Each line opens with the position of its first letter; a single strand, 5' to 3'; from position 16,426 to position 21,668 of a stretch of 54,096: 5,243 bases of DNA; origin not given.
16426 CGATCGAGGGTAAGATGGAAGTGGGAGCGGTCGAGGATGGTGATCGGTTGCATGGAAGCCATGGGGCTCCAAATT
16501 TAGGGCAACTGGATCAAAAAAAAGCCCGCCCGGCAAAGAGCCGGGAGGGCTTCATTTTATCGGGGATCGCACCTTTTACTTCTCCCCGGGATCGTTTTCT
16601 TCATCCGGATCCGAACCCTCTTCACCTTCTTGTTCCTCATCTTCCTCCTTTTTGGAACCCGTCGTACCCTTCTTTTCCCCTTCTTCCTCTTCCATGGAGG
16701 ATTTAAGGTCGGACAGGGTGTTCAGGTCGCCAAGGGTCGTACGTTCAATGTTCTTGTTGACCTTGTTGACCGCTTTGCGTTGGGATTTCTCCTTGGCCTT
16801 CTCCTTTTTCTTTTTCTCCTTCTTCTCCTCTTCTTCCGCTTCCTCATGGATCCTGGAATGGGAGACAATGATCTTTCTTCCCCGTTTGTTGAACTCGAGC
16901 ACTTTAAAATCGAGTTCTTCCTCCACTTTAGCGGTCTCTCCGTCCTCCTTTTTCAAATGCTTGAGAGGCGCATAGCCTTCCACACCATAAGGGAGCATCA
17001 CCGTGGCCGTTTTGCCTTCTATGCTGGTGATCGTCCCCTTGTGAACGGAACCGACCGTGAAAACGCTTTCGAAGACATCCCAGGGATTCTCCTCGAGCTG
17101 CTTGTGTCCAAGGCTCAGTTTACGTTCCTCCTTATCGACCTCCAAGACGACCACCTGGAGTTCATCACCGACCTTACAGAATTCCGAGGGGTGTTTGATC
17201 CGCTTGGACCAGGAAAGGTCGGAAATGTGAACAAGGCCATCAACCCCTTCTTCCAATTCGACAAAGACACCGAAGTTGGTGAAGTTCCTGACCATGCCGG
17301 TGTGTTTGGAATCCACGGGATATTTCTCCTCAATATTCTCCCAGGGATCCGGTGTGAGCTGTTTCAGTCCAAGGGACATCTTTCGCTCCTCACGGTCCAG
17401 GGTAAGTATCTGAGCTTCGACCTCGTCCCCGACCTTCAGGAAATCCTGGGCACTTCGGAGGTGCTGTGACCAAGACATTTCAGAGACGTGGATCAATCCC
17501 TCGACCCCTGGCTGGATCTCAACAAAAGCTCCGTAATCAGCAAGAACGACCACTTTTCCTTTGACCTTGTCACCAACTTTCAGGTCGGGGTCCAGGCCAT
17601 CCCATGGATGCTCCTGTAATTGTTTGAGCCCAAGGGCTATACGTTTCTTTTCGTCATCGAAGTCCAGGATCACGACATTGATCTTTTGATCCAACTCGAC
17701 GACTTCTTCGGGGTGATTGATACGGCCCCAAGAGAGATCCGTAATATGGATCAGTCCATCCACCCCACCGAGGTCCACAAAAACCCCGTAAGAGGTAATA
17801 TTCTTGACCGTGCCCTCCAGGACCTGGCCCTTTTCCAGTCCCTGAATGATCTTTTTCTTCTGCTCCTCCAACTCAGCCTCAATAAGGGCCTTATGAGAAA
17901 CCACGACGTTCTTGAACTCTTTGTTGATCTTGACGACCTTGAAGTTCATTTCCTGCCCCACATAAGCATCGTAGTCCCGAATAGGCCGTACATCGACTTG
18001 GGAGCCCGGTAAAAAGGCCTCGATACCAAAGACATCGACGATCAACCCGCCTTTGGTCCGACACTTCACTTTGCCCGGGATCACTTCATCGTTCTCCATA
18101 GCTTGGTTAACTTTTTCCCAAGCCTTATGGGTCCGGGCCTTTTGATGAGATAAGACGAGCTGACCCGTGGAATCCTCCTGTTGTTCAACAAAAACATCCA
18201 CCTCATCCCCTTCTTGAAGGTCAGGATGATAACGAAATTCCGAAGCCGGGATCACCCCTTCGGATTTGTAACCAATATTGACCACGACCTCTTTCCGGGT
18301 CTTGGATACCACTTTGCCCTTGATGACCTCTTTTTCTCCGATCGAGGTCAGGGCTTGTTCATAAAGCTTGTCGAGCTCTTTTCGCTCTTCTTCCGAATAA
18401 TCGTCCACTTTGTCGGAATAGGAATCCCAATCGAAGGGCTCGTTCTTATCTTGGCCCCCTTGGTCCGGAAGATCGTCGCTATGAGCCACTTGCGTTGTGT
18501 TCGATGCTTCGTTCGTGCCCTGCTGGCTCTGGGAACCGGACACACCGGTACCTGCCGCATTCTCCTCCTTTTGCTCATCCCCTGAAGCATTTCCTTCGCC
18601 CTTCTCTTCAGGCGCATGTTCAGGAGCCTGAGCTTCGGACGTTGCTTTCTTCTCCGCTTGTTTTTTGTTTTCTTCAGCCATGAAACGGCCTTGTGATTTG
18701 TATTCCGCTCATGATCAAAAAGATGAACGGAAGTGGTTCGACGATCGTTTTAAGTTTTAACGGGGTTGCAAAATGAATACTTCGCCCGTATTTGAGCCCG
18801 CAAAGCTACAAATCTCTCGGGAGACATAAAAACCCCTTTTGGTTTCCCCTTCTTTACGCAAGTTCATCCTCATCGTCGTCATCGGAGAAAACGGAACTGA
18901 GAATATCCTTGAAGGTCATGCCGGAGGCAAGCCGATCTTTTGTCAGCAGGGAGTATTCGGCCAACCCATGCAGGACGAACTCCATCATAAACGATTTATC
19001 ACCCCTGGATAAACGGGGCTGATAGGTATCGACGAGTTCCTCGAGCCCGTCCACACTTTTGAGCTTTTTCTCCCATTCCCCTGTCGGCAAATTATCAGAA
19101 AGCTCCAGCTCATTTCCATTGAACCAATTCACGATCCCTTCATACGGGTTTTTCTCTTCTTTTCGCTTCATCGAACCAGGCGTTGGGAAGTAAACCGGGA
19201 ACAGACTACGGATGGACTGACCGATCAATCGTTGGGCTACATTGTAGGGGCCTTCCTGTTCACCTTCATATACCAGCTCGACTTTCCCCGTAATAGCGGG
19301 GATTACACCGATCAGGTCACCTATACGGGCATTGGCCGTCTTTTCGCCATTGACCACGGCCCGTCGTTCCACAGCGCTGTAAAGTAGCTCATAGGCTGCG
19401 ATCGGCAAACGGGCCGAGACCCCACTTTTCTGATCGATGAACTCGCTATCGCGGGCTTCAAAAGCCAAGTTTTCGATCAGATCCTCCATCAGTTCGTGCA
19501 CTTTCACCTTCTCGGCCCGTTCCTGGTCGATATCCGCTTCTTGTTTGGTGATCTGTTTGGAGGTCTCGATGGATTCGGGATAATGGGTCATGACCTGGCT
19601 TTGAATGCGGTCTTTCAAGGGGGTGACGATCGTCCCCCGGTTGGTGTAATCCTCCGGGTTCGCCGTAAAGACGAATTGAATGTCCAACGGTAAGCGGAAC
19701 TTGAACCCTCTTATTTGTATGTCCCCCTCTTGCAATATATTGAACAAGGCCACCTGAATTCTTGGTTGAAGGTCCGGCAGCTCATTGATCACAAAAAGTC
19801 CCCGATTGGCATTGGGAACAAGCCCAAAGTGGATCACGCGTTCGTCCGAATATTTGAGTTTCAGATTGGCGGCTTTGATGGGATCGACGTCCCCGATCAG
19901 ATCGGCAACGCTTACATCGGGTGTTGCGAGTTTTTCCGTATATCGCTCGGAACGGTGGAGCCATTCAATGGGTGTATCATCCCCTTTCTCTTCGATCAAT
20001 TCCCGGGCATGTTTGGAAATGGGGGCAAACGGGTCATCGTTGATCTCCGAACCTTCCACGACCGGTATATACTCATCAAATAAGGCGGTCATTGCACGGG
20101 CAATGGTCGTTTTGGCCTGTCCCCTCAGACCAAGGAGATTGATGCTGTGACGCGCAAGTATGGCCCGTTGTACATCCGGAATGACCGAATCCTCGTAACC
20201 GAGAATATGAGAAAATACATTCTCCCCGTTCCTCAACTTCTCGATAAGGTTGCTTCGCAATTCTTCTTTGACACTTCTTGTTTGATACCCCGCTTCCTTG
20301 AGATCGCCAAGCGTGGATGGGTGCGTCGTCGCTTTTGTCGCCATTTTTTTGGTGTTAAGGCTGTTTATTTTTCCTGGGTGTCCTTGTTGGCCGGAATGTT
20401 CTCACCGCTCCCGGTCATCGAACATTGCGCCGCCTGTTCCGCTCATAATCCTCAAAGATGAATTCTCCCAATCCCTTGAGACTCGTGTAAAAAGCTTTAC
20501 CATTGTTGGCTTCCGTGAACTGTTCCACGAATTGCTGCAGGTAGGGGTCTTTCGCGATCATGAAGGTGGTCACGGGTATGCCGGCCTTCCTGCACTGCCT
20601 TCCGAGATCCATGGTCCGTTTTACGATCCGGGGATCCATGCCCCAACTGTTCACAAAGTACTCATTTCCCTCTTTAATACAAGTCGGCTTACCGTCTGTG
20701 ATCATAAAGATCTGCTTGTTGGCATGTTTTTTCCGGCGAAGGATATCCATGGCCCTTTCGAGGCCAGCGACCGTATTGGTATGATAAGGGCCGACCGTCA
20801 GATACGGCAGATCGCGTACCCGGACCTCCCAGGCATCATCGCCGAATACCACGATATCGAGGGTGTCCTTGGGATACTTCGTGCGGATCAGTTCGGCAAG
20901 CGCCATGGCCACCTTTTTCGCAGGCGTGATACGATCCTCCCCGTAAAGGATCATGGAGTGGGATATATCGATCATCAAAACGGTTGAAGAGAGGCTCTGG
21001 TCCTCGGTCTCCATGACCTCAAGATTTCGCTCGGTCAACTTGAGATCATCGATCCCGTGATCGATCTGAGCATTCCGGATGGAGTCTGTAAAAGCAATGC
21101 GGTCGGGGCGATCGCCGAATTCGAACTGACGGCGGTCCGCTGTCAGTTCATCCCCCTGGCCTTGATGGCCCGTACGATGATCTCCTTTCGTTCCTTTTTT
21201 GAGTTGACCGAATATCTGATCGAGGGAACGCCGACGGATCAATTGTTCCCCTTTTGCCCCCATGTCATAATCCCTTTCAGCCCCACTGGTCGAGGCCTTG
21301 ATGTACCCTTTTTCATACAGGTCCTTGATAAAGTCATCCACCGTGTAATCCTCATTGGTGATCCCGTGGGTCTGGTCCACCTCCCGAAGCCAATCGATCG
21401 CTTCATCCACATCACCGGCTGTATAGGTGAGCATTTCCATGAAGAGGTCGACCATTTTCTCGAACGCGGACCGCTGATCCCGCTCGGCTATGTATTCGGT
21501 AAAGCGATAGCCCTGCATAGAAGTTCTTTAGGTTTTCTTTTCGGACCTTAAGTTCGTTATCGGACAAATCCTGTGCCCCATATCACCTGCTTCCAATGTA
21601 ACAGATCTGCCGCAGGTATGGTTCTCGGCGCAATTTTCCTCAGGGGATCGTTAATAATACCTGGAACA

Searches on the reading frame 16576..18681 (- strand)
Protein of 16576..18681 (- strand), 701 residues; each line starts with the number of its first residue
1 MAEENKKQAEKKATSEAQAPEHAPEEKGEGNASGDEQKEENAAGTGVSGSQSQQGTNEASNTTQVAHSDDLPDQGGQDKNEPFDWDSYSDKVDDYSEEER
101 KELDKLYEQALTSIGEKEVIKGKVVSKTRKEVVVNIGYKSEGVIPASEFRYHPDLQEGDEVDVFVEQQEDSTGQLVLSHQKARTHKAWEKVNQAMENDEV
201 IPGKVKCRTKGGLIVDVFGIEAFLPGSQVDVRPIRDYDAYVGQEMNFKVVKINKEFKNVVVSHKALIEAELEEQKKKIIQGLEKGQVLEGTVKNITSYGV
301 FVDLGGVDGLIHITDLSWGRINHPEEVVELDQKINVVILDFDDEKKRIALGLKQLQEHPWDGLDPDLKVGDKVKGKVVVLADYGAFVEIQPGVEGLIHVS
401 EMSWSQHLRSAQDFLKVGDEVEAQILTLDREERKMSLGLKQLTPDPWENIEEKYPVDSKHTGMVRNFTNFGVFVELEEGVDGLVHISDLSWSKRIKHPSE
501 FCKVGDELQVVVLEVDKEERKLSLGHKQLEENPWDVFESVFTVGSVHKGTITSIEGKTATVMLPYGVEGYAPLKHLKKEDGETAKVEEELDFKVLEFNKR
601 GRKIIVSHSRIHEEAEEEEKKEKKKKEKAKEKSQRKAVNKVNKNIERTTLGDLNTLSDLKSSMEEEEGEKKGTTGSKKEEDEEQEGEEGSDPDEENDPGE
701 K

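Call 73: search_protein_families(library=pfam, proteins=[window:16576-18681:-], max_evalue=0.00001)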
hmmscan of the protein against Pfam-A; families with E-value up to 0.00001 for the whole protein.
window:16576-18681:- (701 aa): 3 families
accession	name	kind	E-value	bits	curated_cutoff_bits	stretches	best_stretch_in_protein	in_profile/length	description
PF00575.29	S1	-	5.9e-84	276.9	22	6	283-353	3-74/74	S1 RNA binding domain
PF23459.1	S1_RRP5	-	2.3e-23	83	27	1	458-524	5-70/72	RRP5 S1 domain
PF21710.3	Spt6_S1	-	6.4e-10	39.6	27.5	0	377-440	24-87/91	Spt6, S1/OB domain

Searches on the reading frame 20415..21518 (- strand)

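Call 73: search_protein_families(library=pfam, proteins=[window:20415-21518:-], max_evalue=0.00001)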
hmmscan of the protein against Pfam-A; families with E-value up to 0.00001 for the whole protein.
window:20415-21518:- (367 aa): 1 family
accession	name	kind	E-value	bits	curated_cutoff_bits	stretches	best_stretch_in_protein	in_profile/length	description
PF13519.12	VWA_2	-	1.4e-08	35.7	27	1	179-277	1-107/107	von Willebrand factor type A domain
